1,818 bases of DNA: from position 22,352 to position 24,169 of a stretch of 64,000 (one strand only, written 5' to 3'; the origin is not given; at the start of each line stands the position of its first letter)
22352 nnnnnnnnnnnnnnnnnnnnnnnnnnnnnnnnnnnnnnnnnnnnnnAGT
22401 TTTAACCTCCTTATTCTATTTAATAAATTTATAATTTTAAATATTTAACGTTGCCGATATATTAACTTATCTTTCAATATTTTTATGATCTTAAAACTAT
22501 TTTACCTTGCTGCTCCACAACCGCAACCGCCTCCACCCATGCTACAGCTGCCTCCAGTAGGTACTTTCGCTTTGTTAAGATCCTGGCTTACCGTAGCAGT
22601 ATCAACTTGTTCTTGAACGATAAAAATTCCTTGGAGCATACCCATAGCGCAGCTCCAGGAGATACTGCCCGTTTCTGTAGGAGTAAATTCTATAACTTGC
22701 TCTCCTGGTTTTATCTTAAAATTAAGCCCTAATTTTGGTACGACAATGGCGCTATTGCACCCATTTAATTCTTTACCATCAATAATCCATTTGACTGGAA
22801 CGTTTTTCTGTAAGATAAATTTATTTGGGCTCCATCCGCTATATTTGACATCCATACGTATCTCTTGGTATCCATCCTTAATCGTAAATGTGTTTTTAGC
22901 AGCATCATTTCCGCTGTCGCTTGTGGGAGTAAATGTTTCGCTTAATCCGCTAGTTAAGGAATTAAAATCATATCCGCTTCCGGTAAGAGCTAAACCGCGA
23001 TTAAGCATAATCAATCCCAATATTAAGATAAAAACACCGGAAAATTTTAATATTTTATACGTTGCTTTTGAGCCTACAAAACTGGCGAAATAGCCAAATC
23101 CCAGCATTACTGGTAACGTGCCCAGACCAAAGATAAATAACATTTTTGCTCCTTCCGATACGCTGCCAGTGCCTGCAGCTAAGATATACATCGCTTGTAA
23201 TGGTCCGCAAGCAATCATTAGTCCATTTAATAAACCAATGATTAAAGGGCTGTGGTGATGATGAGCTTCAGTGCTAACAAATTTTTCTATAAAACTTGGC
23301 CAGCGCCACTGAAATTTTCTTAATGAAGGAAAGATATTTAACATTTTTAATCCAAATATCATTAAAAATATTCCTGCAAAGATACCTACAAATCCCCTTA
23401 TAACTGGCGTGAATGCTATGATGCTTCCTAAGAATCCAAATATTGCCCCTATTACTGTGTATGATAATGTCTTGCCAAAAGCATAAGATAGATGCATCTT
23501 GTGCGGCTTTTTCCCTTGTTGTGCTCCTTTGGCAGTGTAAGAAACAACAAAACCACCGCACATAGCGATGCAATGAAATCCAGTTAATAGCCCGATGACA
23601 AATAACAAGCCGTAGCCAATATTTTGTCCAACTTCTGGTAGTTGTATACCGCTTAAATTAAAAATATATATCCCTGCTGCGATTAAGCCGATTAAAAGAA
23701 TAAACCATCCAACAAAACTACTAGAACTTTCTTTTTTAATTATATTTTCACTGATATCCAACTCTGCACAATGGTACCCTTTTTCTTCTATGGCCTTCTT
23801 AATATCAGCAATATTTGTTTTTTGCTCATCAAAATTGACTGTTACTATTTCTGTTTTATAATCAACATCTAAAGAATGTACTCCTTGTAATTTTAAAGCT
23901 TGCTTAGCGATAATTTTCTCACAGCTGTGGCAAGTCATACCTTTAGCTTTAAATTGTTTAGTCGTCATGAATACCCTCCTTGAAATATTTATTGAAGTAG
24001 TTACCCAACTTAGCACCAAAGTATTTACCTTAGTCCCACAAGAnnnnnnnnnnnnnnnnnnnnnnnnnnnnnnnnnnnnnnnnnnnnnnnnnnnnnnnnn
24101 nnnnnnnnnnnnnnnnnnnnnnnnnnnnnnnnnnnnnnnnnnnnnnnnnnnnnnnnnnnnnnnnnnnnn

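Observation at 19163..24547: Six-gene copper island centred on an HMA-membrane-cupredoxin fusion protein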

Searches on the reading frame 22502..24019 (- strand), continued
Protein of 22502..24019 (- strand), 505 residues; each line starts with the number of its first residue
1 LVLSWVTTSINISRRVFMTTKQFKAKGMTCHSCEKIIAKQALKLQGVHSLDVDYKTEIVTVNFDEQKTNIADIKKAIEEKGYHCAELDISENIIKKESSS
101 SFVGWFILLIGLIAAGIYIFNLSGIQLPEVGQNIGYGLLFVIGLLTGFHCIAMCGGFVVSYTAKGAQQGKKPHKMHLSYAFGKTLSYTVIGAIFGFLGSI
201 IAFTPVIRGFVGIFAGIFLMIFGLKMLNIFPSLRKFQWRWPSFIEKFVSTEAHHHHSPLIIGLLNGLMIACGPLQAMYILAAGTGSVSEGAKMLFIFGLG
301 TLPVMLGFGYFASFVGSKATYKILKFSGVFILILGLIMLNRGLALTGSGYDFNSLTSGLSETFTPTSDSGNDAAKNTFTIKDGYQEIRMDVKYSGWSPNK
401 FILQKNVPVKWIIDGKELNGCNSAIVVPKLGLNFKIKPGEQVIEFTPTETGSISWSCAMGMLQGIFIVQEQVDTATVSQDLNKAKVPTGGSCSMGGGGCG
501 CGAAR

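Call 47: search_protein_families(library=pfam, proteins=[L030:6001-7818:+, L032:5953-7803:+, P0002, P0025, P0060, P0112, L027:4378-6057:+, L024:5944-7677:+, L005:2151-2621:+, L004:3894-4238:+], max_evalue=0.01)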
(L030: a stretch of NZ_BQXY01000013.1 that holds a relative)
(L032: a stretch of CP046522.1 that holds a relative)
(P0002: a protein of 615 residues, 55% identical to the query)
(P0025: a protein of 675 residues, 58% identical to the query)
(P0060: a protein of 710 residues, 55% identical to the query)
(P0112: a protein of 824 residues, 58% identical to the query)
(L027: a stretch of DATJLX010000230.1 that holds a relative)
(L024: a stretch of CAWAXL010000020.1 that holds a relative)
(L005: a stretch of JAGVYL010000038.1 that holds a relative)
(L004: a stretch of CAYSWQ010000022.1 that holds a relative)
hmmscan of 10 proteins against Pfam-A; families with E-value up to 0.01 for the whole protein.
L030:6001-7818:+ (605 aa): 3 families
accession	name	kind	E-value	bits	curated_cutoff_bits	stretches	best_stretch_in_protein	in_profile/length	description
PF13386.12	DsbD_2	-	7.8e-54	183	24.9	1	111-303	2-198/199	Cytochrome C biogenesis protein transmembrane region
PF00403.32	HMA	-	6e-15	55.8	24.8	1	9-67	3-61/62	Heavy-metal-associated domain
PF13473.12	Cupredoxin_1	-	3e-05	24.4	27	1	345-433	13-102/104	Cupredoxin-like domain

L032:5953-7803:+ (616 aa): 4 families
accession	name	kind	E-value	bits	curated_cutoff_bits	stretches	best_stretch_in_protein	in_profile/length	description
PF13386.12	DsbD_2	-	2.9e-52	177.9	24.9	1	121-313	2-198/199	Cytochrome C biogenesis protein transmembrane region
PF00403.32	HMA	-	5.2e-14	52.8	24.8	1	18-78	2-62/62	Heavy-metal-associated domain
PF02683.22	DsbD_TM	-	9.3e-08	32.1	27.1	1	119-318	6-217/219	Cytochrome C biogenesis protein transmembrane domain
PF13473.12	Cupredoxin_1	-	0.0012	19.3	27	1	354-443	12-102/104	Cupredoxin-like domain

P0002 (615 aa): 4 families
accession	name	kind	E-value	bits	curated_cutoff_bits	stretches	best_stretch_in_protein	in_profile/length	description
PF13386.12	DsbD_2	-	1.6e-46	159.1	24.9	1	126-323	2-198/199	Cytochrome C biogenesis protein transmembrane region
PF00403.32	HMA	-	1.5e-16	60.9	24.8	1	8-68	2-62/62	Heavy-metal-associated domain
PF13473.12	Cupredoxin_1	-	1.6e-15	57.4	27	2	368-455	17-104/104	Cupredoxin-like domain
PF02683.22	DsbD_TM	-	3.3e-07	30.3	27.1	1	126-328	8-217/219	Cytochrome C biogenesis protein transmembrane domain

P0025 (675 aa): 8 families
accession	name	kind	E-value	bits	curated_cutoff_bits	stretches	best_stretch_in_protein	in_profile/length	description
PF13386.12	DsbD_2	-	6.5e-45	153.9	24.9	1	302-499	2-198/199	Cytochrome C biogenesis protein transmembrane region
PF00403.32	HMA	-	3.3e-34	117.5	24.8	3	188-248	2-62/62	Heavy-metal-associated domain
PF02683.22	DsbD_TM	-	5.7e-07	29.5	27.1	1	301-502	7-215/219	Cytochrome C biogenesis protein transmembrane domain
PF20216.3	DUF6576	-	0.00018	22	27.3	0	55-88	15-46/47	Family of unknown function (DUF6576)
PF13473.12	Cupredoxin_1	-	0.00047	20.6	27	1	550-637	17-104/104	Cupredoxin-like domain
PF22421.1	SYY_C-terminal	-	0.0014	19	27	0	198-224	37-63/83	Tyrosine--tRNA ligase SYY-like C-terminal domain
PF10879.14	DUF2674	-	0.0024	17.9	27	0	49-67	9-27/61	Protein of unknown function (DUF2674)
PF18152.6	DAHP_snth_FXD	-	0.0049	17.1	27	0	53-72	9-28/67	DAHP synthase ferredoxin-like domain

P0060 (710 aa): 4 families
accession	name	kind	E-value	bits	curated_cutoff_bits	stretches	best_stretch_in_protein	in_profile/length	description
PF13386.12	DsbD_2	-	6.6e-46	157.1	24.9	1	321-518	2-198/199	Cytochrome C biogenesis protein transmembrane region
PF00403.32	HMA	-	5.8e-29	100.7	24.8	3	208-267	2-61/62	Heavy-metal-associated domain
PF02683.22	DsbD_TM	-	1.6e-06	28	27.1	1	321-503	8-194/219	Cytochrome C biogenesis protein transmembrane domain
PF13473.12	Cupredoxin_1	-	0.00044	20.7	27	1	586-673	17-104/104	Cupredoxin-like domain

P0112 (824 aa): 5 families
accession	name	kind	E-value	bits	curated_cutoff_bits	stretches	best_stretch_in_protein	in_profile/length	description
PF13386.12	DsbD_2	-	1.3e-44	152.9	24.9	1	498-695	2-198/199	Cytochrome C biogenesis protein transmembrane region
PF00403.32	HMA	-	1.5e-37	128.2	24.8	4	388-447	2-61/62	Heavy-metal-associated domain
PF19803.4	DUF6286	-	4.6e-07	30.7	35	0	390-435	32-77/108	Family of unknown function (DUF6286)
PF02683.22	DsbD_TM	-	8.8e-07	28.9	27.1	1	526-698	39-215/219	Cytochrome C biogenesis protein transmembrane domain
PF13473.12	Cupredoxin_1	-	1e-06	29.1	27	1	738-820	19-101/104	Cupredoxin-like domain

L027:4378-6057:+ (559 aa): 6 families
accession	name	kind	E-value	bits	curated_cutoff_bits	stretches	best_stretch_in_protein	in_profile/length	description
PF13386.12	DsbD_2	-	1.6e-42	146.1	24.9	1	123-320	2-198/199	Cytochrome C biogenesis protein transmembrane region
PF00403.32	HMA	-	5.4e-15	56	24.8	1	8-67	2-61/62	Heavy-metal-associated domain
PF23457.1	LysM2_NFP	-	8.4e-08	32.6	36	1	500-547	7-54/56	NFP LysM2 domain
PF01476.26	LysM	-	3.6e-05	24.1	20.9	1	501-547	1-43/43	LysM domain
PF13473.12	Cupredoxin_1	-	0.0015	18.9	27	1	360-431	17-87/104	Cupredoxin-like domain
PF05489.18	Phage_tail_X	-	0.003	17.6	22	1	502-548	5-53/60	Phage Tail Protein X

L024:5944-7677:+ (577 aa): 5 families
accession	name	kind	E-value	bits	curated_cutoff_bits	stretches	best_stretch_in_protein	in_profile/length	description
PF13386.12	DsbD_2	-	6.8e-44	150.6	24.9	1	142-339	2-198/199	Cytochrome C biogenesis protein transmembrane region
PF00403.32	HMA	-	1.4e-12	48.2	24.8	1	26-86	1-61/62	Heavy-metal-associated domain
PF01476.26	LysM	-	1.6e-09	38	20.9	1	519-565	1-43/43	LysM domain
PF23457.1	LysM2_NFP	-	3.3e-05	24.3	36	1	518-565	7-54/56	NFP LysM2 domain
PF13473.12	Cupredoxin_1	-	0.002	18.6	27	1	373-463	16-101/104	Cupredoxin-like domain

L005:2151-2621:+ (156 aa): 2 families
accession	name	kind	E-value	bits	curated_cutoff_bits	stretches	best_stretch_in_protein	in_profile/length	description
PF07884.19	VKOR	-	5.4e-21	75.6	27.5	1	9-140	3-130/134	Vitamin K epoxide reductase family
PF02600.21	DsbB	-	0.0084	16.9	22.1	0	5-51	61-113/148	Disulfide bond formation protein DsbB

L004:3894-4238:+ (114 aa): 1 family
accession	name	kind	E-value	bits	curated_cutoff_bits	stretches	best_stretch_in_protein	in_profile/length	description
PF00085.26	Thioredoxin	-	1.3e-05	25.6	23.5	1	49-95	27-79/103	Thioredoxin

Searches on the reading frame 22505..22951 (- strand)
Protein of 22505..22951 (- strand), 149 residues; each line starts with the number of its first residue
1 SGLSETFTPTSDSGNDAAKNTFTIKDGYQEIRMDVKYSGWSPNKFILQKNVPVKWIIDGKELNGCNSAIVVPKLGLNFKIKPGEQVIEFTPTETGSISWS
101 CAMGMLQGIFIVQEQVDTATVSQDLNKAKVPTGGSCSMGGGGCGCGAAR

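Call 15: search_solved_structures(query=window:22505-22951:-, max_evalue=1, show_alignments=4)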
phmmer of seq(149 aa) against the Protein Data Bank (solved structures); distinct sequences matched with E-value up to 1: 2.
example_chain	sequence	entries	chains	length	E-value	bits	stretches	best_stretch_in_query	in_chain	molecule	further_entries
2mry_A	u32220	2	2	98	3.7e-16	62.7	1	25-113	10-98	Uncharacterized protein | CupA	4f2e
4f2f_A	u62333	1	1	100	1.1e-06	32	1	23-113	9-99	Cation-transporting ATPase, E1-E2 family protein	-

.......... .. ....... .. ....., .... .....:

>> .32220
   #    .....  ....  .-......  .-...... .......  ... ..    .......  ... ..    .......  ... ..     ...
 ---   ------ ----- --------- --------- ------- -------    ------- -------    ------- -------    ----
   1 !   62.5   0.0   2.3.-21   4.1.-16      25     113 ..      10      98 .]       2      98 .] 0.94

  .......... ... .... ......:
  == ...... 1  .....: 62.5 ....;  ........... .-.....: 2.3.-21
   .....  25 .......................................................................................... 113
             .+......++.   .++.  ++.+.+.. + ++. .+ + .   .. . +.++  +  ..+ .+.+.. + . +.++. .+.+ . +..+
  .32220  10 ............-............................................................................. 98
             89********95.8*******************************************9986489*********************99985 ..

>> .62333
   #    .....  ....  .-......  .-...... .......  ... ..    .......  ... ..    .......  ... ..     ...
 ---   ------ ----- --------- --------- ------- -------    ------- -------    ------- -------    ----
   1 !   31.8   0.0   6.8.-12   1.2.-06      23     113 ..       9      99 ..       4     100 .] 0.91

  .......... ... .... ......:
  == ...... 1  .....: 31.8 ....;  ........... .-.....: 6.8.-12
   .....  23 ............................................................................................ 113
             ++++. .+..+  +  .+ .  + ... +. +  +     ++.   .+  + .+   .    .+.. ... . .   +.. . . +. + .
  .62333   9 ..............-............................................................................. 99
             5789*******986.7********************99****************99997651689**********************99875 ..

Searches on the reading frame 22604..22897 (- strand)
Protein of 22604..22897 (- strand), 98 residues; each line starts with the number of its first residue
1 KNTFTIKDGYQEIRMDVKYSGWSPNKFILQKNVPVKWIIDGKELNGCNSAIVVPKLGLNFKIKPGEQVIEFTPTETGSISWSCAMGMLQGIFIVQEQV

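Call 49: search_protein_representatives(protein=window:22604-22897:-)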
Query: 98 residues. Proteins with E-value up to 0.001 (for the whole library): 2371; up to 1e-10: 810; up to 1e-30: 33. The best 150 are listed.
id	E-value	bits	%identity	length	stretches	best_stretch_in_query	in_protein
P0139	1.2e-70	250.0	65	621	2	8-97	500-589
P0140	2.2e-68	242.7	65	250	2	7-96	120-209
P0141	4.5e-65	232.1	58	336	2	8-97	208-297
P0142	5.1e-57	206.2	53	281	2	5-97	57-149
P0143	4.4e-39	148.7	43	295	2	7-94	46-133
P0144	7.3e-39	148.0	42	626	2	8-95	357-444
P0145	1.3e-38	147.2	36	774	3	2-90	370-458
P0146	8.4e-37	141.4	42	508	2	8-95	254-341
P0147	1.2e-36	140.8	67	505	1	6-97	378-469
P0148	1.5e-36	140.6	69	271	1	7-96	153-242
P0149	1.8e-36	140.3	42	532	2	2-92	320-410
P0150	2.5e-35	136.6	43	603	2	11-96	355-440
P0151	1.4e-34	134.2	65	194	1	9-97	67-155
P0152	1.6e-34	134.1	69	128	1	6-94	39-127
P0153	6.1e-34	132.2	36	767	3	1-92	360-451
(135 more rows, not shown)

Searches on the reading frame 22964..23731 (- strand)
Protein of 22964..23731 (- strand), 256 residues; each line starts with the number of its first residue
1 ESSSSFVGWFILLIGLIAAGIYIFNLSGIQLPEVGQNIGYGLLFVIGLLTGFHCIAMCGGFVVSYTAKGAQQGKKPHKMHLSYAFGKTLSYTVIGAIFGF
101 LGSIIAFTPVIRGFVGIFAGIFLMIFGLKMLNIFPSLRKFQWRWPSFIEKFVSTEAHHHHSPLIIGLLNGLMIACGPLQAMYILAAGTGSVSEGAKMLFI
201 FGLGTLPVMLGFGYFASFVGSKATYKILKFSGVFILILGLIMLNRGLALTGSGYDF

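Call 74: predict_structure(alignment_id=A4)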
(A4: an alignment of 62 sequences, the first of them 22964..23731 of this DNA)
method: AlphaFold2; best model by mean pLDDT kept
length: 256 residues; sequences in the alignment: 62
mean_pLDDT: 73.0   pTM: 0.59
mean pLDDT of the five models: 73.0, 72.3, 71.3, 68.8, 67.0
residues with pLDDT >= 90: 1; 70-90: 172; 50-70: 69; < 50: 14
segments of 3 or more residues with pLDDT < 50: 1-3, 27-36
pLDDT, mean of each block of 10 residues (from residue 1): 64 77 53 52 82 74 70 78 80 73 69 83 86 77 67 56 72 64 63 77 83 77 80 86 85 65
secondary structure, 60 per line:
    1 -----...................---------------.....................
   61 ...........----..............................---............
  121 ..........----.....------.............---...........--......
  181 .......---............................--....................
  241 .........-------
elements in order: H6-24 H40-71 H76-105 H109-130 H135-139 H146-158 H162-172 H175-187 H191-218 H221-249
